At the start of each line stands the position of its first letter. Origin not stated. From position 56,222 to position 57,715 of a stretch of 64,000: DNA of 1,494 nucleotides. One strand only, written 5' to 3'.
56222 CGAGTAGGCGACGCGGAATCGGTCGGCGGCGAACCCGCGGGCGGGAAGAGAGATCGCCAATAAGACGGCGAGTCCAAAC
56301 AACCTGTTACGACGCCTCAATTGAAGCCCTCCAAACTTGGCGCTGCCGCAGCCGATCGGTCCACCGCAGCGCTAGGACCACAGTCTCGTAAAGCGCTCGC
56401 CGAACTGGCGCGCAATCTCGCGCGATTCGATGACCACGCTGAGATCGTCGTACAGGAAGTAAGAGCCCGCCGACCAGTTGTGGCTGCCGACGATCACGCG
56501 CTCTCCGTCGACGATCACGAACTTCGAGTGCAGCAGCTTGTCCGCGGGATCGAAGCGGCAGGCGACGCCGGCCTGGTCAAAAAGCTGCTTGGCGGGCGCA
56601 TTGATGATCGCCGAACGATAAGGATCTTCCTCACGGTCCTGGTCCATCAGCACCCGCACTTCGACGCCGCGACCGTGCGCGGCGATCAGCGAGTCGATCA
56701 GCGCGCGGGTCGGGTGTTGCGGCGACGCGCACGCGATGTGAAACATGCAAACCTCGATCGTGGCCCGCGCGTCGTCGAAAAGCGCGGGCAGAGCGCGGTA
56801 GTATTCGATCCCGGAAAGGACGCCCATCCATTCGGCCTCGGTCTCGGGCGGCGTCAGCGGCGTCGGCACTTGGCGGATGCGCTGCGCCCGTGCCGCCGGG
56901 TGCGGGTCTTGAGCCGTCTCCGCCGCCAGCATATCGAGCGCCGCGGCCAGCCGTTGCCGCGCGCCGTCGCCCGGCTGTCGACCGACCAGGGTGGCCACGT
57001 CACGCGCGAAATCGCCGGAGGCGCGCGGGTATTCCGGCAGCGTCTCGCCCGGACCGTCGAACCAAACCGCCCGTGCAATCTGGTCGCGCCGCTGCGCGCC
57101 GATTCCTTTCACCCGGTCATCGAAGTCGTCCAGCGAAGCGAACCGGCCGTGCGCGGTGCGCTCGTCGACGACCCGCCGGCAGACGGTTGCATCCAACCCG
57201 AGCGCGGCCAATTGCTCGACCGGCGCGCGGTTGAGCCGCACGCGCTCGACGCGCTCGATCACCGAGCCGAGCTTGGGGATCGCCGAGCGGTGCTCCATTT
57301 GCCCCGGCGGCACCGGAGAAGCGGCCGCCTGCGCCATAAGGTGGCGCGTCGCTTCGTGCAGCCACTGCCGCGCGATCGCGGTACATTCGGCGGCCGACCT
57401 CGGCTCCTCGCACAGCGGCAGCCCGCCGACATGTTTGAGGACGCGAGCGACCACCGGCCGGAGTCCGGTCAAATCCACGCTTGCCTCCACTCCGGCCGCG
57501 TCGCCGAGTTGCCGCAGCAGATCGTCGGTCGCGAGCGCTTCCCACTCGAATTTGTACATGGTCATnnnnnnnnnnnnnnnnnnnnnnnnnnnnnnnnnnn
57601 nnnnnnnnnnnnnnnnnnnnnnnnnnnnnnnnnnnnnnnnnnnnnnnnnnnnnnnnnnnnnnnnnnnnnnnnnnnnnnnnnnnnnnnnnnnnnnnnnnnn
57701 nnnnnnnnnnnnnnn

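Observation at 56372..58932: Translationally coupled four-gene operon: HExxH protein / small helical protein / Nuc-sized PLD / HhH-containing PLD, a candidate uncharacterised DNA-targeting system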

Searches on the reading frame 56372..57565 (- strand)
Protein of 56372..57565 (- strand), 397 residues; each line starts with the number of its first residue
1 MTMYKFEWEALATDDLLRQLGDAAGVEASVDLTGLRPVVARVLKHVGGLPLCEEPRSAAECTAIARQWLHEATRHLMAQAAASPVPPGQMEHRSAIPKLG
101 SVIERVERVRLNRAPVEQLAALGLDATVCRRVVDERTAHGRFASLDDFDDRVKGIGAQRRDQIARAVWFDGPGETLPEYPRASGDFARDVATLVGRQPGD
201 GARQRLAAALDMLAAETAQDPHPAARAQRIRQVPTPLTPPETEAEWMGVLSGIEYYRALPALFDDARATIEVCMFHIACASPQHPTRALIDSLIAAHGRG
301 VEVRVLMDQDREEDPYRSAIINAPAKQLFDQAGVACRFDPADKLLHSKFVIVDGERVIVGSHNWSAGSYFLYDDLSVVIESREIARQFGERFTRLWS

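Call 3: search_protein_families(library=pfam, proteins=[window:56372-57565:-], max_evalue=1)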
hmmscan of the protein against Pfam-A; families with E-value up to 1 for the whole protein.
window:56372-57565:- (397 aa): 9 families
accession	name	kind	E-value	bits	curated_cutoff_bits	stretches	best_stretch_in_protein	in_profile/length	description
PF13091.12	PLDc_2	-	7.3e-26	91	27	1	262-396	4-132/132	PLD-like domain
PF12836.13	HHH_3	-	8.6e-08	32.6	27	1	107-165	4-62/65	Helix-hairpin-helix motif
PF00614.28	PLDc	-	1.1e-06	28.8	21.9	1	343-365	3-25/28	Phospholipase D Active site motif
PF14579.12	HHH_6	-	0.00033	21.3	25.6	1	123-166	32-77/90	Helix-hairpin-helix motif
PF03934.19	T2SSK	-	0.0041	17.9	24.2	1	111-157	3-50/63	Type II secretion system (T2SS), protein K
PF24217.1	DUF7436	-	0.064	13.6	34.2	1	245-397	6-148/153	Family of unknown function (DUF7436)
PF11495.14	Regulator_TrmB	-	0.087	12.5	22.2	1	263-393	12-125/233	Archaeal transcriptional regulator TrmB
PF07894.18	SACK1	-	0.2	11.6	21.4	1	345-367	219-243/274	Scaffolding anchor of CK1 domain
PF24402.1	iHKD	-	0.25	11.9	27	1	289-337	5-46/111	Inactive HKD-Rease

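Call 4: search_protein_families(library=padloc, proteins=[window:56372-57565:-], max_evalue=1)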
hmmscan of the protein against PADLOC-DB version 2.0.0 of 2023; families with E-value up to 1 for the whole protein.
window:56372-57565:- (397 aa): 18 families
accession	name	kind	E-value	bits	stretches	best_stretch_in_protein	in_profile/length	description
PDLC02614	DrmC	-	7e-12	43.4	1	266-394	33-149/153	DrmC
PDLC03922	MkoB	-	2.7e-09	34.8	1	190-387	234-437/610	-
PDLC03924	MkoC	-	1.1e-08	31.7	1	256-388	994-1125/1136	-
PDLC02591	DrmC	-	5e-06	23.9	1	256-395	114-250/260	DrmC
PDLC02609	DrmC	-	2.6e-05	22.3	1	260-385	102-222/241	DrmC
PDLC02595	DrmC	-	4.7e-05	21.3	1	241-365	99-229/269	DrmC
PDLC02606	DrmC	-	0.00023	19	1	285-368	59-146/182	DrmC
PDLC02607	DrmC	-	0.00037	17.9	1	283-369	133-227/265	DrmC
PDLC02612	DrmC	-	0.00053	17.6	1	289-368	121-197/235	DrmC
PDLC02616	DrmC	-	0.0007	17.3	1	289-395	111-215/224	DrmC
PDLC02587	DrmC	-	0.0007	16.7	1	343-395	203-255/267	DrmC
PDLC02585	DrmC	-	0.0013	16.3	1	287-387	132-236/253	DrmC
PDLC02611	DrmC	-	0.002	16.4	1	288-395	25-129/138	DrmC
PDLC02588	DrmC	-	0.0026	15.4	1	284-367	128-215/256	DrmC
PDLC02605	DrmC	-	0.0031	15.2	1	291-395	146-259/270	DrmC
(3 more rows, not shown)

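Call 5: search_protein_families(library=ncbifam, proteins=[window:56372-57565:-], max_evalue=1)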
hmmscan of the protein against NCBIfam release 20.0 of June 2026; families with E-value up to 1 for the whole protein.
window:56372-57565:- (397 aa): 10 families
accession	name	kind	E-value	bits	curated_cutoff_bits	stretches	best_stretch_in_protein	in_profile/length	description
NF038319.1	DISARM_DrmC_I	equivalog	1.2e-10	41.3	133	1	185-366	35-205/236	DISARM system phospholipase D-like protein DrmC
NF010490.0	PRK13912.1-1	equivalog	4.4e-07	30.1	211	1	261-384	37-144/159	nuclease NucT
TIGR04265.1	bac_cardiolipin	equivalog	1.1e-06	27.9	290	1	285-388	343-443/483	cardiolipin synthase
TIGR01259.1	comE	subfamily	5.5e-06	26.4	152.35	1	91-164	42-115/120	comEA protein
NF010492.0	PRK13912.1-3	equivalog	3.3e-05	23.5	297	1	259-369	39-145/178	nuclease NucT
NF008427.0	PRK11263.1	equivalog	0.00032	19.9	281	1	284-395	231-339/409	cardiolipin synthase ClsB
NF010491.0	PRK13912.1-2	equivalog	0.01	15.6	225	1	287-369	62-147/180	nuclease NucT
NF010493.0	PRK13912.1-4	equivalog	0.014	15.3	351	1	284-380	50-149/171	nuclease NucT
TIGR00426.1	TIGR00426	subfamily_domain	0.035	14.2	53.1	1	108-162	7-62/69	competence protein ComEA helix-hairpin-helix repeat region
NF009107.0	PRK12452.1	equivalog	0.063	12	787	1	331-391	413-476/509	cardiolipin synthase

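Call 7: find_homologous_proteins(query=window:56372-57565:-)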
Query window:56372-57565:- (397 aa): 52 proteins with E <= 0.001 among 8000 candidates.
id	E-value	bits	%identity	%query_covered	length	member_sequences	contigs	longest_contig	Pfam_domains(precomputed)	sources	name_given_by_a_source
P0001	1.5e-263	892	100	100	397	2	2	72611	PF13091.13,PF12836.14,PF00614.29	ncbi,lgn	ncbi:MAG TPA: phospholipase D-like domain-containing protein [Candidatus Binatia bacterium]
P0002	3.5e-114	400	49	99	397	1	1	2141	PF13091.13,PF12836.14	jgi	jgi:DNA uptake protein ComE-like DNA-binding protein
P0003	7.4e-108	379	50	99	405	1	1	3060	PF13091.13,PF12836.14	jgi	jgi:DNA uptake protein ComE-like DNA-binding protein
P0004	5.7e-104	366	44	99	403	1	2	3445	PF13091.13,PF12836.14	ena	-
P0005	5.8e-97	343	42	99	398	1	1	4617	PF13091.13,PF12836.14,PF00614.29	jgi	-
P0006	2.3e-94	335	42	99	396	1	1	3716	PF13091.13,PF12836.14,PF14579.13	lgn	-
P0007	6.2e-94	333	41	99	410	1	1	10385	PF13091.13,PF12836.14,PF03934.20,PF14579.13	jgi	jgi:hypothetical protein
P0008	5.2e-92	327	43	100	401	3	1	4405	PF13091.13,PF12836.14,PF00633.30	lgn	-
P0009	1.1e-91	326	41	99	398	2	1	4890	PF13091.13,PF12836.14,PF03934.20,PF14579.13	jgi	jgi:hypothetical protein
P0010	6.7e-91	323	42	100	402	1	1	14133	PF13091.13,PF12836.14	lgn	-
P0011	3.1e-90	321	43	99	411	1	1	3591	PF13091.13,PF12836.14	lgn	-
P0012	1.3e-88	316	43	100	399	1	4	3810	PF13091.13,PF12836.14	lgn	-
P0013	2.2e-88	315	43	99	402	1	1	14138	PF13091.13,PF12836.14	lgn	-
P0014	6.0e-86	307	42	99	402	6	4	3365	PF13091.13,PF12836.14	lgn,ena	-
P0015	3.9e-84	301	41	99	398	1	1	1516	PF13091.13,PF12836.14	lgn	-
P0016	9.8e-82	293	40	99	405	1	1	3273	PF13091.13,PF12836.14,PF00633.30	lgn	-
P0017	1.4e-80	289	47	75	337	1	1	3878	PF13091.13,PF12836.14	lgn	-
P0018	1.6e-77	279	39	99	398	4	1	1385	PF13091.13,PF12836.14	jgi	jgi:DNA uptake protein ComE-like DNA-binding protein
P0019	4.5e-76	274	40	100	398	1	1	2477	PF13091.13,PF12836.14,PF03934.20,PF00614.29,PF00633.30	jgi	-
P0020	3.5e-75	271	39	99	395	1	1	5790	PF14520.13,PF13091.13,PF12836.14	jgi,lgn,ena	-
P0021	7.8e-73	264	39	100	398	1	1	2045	PF13091.13,PF12836.14,PF00633.30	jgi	jgi:DNA uptake protein ComE-like DNA-binding protein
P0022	5.6e-72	261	38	99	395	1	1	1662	PF14520.13,PF13091.13,PF12836.14,PF00614.29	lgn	-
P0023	1.0e-71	260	41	99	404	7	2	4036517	PF13091.13,PF12836.14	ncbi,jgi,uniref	ncbi:phospholipase D-like domain-containing protein [Rhodophyticola sp.]|jgi:competence protein ComE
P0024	4.5e-71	258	39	99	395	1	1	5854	PF04919.19,PF13091.13,PF12836.14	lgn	-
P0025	3.9e-70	255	38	99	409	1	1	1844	PF13091.13,PF12836.14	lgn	-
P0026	7.4e-70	254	40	99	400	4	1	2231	PF13091.13,PF12836.14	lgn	-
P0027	2.4e-69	252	39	99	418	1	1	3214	PF13091.13,PF12836.14,PF14579.13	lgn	-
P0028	3.7e-69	252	38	99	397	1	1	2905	PF13091.13,PF12836.14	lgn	-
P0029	1.2e-68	250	41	98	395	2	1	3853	PF13091.13,PF12836.14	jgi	jgi:hypothetical protein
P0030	1.3e-68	250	39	99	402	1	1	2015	PF13091.13,PF12836.14,PF00614.29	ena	-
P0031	2.1e-68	249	37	100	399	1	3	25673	PF13091.13,PF12836.14,PF03934.20,PF00614.29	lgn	-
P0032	9.8e-68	247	36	99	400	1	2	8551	PF13091.13,PF12836.14,PF00614.29,PF00633.30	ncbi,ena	-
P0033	5.6e-66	241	39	99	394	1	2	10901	PF13091.13,PF12836.14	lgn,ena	-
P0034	4.2e-65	238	46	73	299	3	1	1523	PF14520.13,PF13091.13,PF12836.14,PF14579.13,PF00633.30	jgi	jgi:phosphatidylserine/phosphatidylglycerophosphate/cardiolipin synthase-like enzyme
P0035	1.2e-63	233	38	99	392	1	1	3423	PF13091.13,PF12836.14,PF00614.29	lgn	-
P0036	1.2e-62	230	38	100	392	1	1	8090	PF13091.13,PF12836.14,PF00614.29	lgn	-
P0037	6.9e-62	228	34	99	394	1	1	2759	PF13091.13,PF12836.14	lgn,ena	-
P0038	1.1e-61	227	32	99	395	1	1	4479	PF13091.13,PF12836.14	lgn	-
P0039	1.1e-61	227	35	99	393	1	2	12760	PF13091.13,PF12836.14,PF00614.29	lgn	-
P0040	2.6e-60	223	34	99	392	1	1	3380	PF14520.13,PF13091.13,PF12836.14,PF00633.30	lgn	-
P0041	7.7e-59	218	33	99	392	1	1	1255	PF13091.13,PF12836.14,PF00614.29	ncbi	-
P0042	4.1e-57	212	36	99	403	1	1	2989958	PF13091.13,PF12836.14,PF03934.20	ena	-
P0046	7.3e-12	63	31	28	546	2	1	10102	PF13091.13,PF12836.14,PF00614.29,PF00633.30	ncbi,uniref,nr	ncbi:phospholipase D-like domain-containing protein [Zarconia navalis]|uniref:phospholipase D-like d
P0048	4.0e-6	44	25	41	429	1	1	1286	PF07894.19,PF13091.13,PF12836.14,PF00633.30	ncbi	ncbi:MAG: phospholipase D-like domain-containing protein, partial [Microcystaceae cyanobacterium]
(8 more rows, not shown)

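Call 8: find_encoding_contigs(protein=P0023, flank=8000, max_places=2)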
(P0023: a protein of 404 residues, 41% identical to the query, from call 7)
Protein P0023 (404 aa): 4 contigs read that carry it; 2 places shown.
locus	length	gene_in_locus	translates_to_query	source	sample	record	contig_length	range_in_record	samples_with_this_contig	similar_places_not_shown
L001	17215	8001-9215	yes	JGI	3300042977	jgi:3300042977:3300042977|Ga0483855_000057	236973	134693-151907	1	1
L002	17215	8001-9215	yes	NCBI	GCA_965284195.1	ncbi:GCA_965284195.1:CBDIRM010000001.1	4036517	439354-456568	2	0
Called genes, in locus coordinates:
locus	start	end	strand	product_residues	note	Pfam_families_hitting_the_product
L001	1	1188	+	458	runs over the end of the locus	PF01515:PTA_PTB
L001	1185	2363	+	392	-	PF00871:Acetate_kinase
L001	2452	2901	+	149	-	PF07386:DUF1499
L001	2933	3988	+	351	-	PF03462:PCRF, PF00472:RF-1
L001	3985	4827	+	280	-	PF17827:PrmC_N, PF05175:MTS, PF06325:PrmA (weak), PF13847:Methyltransf_31, PF08242:Methyltransf_12 (weak), PF13649:Methyltransf_25 (weak)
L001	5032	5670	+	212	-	PF13763:DUF4167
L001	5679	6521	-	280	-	PF00398:RrnaAD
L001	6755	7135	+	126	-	-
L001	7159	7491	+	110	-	-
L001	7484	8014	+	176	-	PF13091:PLDc_2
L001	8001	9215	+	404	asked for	PF12836:HHH_3, PF13091:PLDc_2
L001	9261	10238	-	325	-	PF04166:PdxA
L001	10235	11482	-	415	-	PF13624:SurA_N_3, PF09312:SurA_N (weak), PF00639:Rotamase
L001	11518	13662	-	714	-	PF04453:LptD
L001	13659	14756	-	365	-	PF03739:LptF_LptG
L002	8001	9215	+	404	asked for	PF12836:HHH_3, PF13091:PLDc_2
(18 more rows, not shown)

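Call 9: find_encoding_contigs(protein=P0042, flank=8000, max_places=2)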
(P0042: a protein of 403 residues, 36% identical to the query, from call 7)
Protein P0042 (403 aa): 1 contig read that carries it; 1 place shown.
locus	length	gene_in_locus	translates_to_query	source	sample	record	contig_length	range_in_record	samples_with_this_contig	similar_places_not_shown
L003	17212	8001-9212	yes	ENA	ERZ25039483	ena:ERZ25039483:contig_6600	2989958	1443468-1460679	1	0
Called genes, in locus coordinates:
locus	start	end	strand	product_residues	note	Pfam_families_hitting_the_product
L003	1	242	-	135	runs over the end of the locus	-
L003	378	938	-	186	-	PF00440:TetR_N, PF16859:TetR_C_11 (weak), PF16925:TetR_C_13, PF21993:TetR_C_13_2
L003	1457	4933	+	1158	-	PF04542:Sigma70_r2, PF08281:Sigma70_r4_2, PF04545:Sigma70_r4 (weak), PF13620:CarboxypepD_reg, PF13620:CarboxypepD_reg, PF13620:CarboxypepD_reg, PF13180:PDZ_2, PF17820:PDZ_6, +14 more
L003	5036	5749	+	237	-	PF12158:DUF3592 (weak)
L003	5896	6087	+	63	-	-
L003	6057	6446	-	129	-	PF04226:Transgly_assoc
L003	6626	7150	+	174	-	-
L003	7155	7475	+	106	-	-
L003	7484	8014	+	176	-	PF13091:PLDc_2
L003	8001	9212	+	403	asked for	PF03934:T2SSK (faint), PF12836:HHH_3, PF13091:PLDc_2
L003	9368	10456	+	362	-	PF01212:Beta_elim_lyase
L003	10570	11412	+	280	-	PF00248:Aldo_ket_red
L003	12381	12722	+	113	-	-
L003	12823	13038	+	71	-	-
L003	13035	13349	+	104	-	PF02452:PemK_toxin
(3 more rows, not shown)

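Call 10: find_encoding_contigs(protein=P0031, flank=8000, max_places=2)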
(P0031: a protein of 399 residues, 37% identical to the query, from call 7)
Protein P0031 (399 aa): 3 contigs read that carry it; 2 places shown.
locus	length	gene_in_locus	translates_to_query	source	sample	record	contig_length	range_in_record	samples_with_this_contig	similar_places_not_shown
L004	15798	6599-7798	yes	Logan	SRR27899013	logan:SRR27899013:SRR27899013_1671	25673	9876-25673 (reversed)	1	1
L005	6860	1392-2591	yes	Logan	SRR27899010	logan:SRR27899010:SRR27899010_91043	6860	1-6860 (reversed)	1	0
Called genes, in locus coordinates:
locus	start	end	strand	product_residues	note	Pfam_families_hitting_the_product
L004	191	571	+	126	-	PF00903:Glyoxalase, PF18029:Glyoxalase_6 (weak)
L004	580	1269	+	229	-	PF08279:HTH_11, PF19187:HTH_PafC (faint), PF13280:WYL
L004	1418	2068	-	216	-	PF01292:Ni_hydr_CYTB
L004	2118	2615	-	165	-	PF07209:DUF1415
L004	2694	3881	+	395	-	PF00155:Aminotran_1_2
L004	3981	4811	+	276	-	PF14805:THDPS_N_2, PF00132:Hexapep (weak), PF14602:Hexapep_2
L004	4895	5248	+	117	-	PF03960:ArsC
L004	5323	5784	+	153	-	-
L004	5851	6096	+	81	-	-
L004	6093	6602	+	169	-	PF13091:PLDc_2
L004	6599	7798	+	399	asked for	PF03934:T2SSK (faint), PF12836:HHH_3, PF13091:PLDc_2, PF00614:PLDc (weak)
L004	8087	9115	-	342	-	PF00078:RVT_1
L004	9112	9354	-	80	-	PF00570:HRDC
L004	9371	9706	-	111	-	PF01266:DAO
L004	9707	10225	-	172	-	PF07992:Pyr_redox_2 (faint), PF01266:DAO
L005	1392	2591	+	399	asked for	PF03934:T2SSK (faint), PF12836:HHH_3, PF13091:PLDc_2, PF00614:PLDc (weak)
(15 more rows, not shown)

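Call 13: find_related_loci(query=A1, collection=genome_contigs, flank=8000)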
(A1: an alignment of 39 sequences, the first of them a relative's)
Query A1 (397 aa) in genome_contigs; peptide patterns used: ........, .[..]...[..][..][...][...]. (x = any residue, [..] = any of these).
145 stretches matched a pattern; 93 encode a relative of the query (tblastn E <= 1e-3); the best 80 are kept; 80 distinct loci.
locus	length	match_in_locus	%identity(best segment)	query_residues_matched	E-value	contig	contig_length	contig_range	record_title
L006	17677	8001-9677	45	3-397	3e-105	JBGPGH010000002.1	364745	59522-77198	MAG: Gemmatimonadaceae bacterium isolate OBJ_0618_7090110_47 k141_819908_length_364745_cov_25.0573, whole genome shotgun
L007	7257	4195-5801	42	1-396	5e-94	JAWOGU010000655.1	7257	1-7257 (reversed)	MAG: Chloroflexota bacterium isolate CWP4-1.bin.112 k191_3949438, whole genome shotgun sequence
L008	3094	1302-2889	43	2-396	3e-91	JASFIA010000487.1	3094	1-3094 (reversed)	MAG: Desulfobacterales bacterium isolate D0608S02metaG_Bin_299 D0608S02metaG_FD_scaffold_23447_c1, whole genome shotgun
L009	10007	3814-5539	40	1-397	1e-85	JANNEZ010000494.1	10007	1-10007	MAG: Rhodoferax sp. isolate OTE_75_metabat_355_sub OTE_75_k141_3277289, whole genome shotgun sequence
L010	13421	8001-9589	39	2-396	2e-82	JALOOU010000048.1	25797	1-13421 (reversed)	MAG: Desulfobacterales bacterium isolate Prado111 scaffold_1139, whole genome shotgun sequence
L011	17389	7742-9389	39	3-397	2e-74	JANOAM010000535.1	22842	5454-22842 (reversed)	MAG: Betaproteobacteria bacterium isolate VAR_18_metabat_304 VAR_18_k141_3309970, whole genome shotgun sequence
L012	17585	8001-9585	36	1-397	1e-72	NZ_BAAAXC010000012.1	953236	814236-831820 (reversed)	Nonomuraea roseola strain JCM 3323 sequence12, whole genome shotgun sequence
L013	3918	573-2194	37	3-396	2e-70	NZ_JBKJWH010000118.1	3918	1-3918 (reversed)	MAG: Mycetocola sp. isolate swi_bin.131 k127_90772, whole genome shotgun sequence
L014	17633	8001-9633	37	1-397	1e-69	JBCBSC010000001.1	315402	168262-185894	MAG: Pseudomonadota bacterium isolate J06638_14 k141_163611_length_315402_cov_27.3700, whole genome shotgun sequence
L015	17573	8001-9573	33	1-396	1e-68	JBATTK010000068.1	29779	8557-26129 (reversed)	MAG: Saonia sp. isolate MFD12163_ilm_asm_bin4 k127_81124, whole genome shotgun sequence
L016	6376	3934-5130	39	1-397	2e-68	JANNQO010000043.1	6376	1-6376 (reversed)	MAG: Rubrivivax sp. isolate SOY_31_metabat_440 SOY_31_k141_2188261, whole genome shotgun sequence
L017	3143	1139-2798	38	2-397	1e-68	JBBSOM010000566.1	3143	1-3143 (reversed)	MAG: Longimicrobiales bacterium isolate LS6_sbin.3 LS6_sbin.3_K_479872_L_3143_cov_10.9630, whole genome shotgun sequence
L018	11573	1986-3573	36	2-397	1e-67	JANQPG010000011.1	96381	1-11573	MAG: Woeseiaceae bacterium isolate IP29b_bin.156 k99_756654, whole genome shotgun sequence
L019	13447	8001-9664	38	4-397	1e-76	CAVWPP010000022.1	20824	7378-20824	MAG: Methanotrichaceae archaeon isolate MFD00905.bin.3.440 genome assembly, contig: contig_64756, whole genome shotgun s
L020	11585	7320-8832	32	1-397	2e-66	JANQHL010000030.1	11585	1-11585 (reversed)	MAG: Flavobacteriaceae bacterium isolate PL23b_bin.95 k99_2489907, whole genome shotgun sequence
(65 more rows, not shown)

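Call 28: find_encoding_contigs(protein=P0010, flank=10000, max_places=1)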
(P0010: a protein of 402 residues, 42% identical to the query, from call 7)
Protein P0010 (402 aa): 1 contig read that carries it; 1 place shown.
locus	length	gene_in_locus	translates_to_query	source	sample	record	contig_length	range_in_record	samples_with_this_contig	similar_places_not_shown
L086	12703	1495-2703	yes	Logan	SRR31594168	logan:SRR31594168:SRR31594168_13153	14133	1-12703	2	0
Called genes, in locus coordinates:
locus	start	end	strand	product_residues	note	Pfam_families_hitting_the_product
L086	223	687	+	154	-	-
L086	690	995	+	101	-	-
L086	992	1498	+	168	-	PF13091:PLDc_2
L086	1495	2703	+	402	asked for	PF12836:HHH_3, PF13091:PLDc_2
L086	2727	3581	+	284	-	-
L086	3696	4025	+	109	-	-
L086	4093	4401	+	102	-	-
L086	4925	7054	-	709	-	PF13699:eCIS_core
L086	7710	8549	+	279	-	PF00376:MerR, PF13411:MerR_1, PF09278:MerR-DNA-bind (weak), PF06445:GyrI-like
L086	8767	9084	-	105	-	PF04542:Sigma70_r2, PF08281:Sigma70_r4_2, PF04545:Sigma70_r4 (weak)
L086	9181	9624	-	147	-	PF00293:NUDIX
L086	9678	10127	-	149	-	-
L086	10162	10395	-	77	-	PF10041:DUF2277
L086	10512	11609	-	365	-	PF00817:IMS, PF11798:IMS_HHH (weak), PF21999:IMS_HHH_1 (weak), PF11799:IMS_C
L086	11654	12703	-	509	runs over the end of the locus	-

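Call 29: find_encoding_contigs(protein=P0013, flank=10000, max_places=1)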
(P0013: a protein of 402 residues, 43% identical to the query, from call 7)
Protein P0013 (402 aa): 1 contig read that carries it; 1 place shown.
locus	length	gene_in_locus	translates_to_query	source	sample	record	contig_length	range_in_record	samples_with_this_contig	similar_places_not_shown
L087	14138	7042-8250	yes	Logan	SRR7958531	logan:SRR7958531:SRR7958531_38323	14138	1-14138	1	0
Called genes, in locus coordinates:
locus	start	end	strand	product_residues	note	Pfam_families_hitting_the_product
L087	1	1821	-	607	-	?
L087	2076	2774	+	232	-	PF12120:Arr-ms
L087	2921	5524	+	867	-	PF00989:PAS (faint), PF08447:PAS_3, PF08448:PAS_4 (weak), PF00512:HisKA, PF02518:HATPase_c, PF00072:Response_reg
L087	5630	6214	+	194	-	-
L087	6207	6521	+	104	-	-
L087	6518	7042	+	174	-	PF13091:PLDc_2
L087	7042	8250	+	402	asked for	PF12836:HHH_3, PF13091:PLDc_2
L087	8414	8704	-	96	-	-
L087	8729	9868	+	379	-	-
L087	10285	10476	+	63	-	-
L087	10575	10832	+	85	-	-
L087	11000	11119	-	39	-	-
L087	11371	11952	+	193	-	-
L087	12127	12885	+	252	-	-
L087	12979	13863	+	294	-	-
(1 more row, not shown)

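Call 30: find_encoding_contigs(protein=P0039, flank=10000, max_places=1)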
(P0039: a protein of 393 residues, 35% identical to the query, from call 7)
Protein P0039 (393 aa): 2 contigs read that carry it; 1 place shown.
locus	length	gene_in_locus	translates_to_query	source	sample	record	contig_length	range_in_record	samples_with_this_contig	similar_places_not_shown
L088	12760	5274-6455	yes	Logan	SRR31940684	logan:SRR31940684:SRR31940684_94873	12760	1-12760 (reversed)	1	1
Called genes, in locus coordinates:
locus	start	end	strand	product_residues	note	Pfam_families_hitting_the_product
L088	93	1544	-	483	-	PF04055:Radical_SAM, PF06968:BATS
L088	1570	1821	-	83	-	PF21699:TM1266-like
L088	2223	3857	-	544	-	PF00501:AMP-binding, PF13193:AMP-binding_C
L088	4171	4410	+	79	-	-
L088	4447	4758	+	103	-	-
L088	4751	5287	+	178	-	PF13091:PLDc_2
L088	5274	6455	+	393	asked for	PF12836:HHH_3, PF00614:PLDc (faint), PF13091:PLDc_2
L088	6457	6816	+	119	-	PF00565:SNase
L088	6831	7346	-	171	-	PF12641:Flavodoxin_3 (weak), PF12724:Flavodoxin_5, PF00258:Flavodoxin_1 (weak)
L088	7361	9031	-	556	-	PF00664:ABC_membrane, PF02463:SMC_N (faint), PF00005:ABC_tran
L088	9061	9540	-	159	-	PF00717:Peptidase_S24 (weak)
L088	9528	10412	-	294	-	PF27840:ScmC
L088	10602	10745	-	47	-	-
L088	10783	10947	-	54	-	-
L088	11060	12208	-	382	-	PF04055:Radical_SAM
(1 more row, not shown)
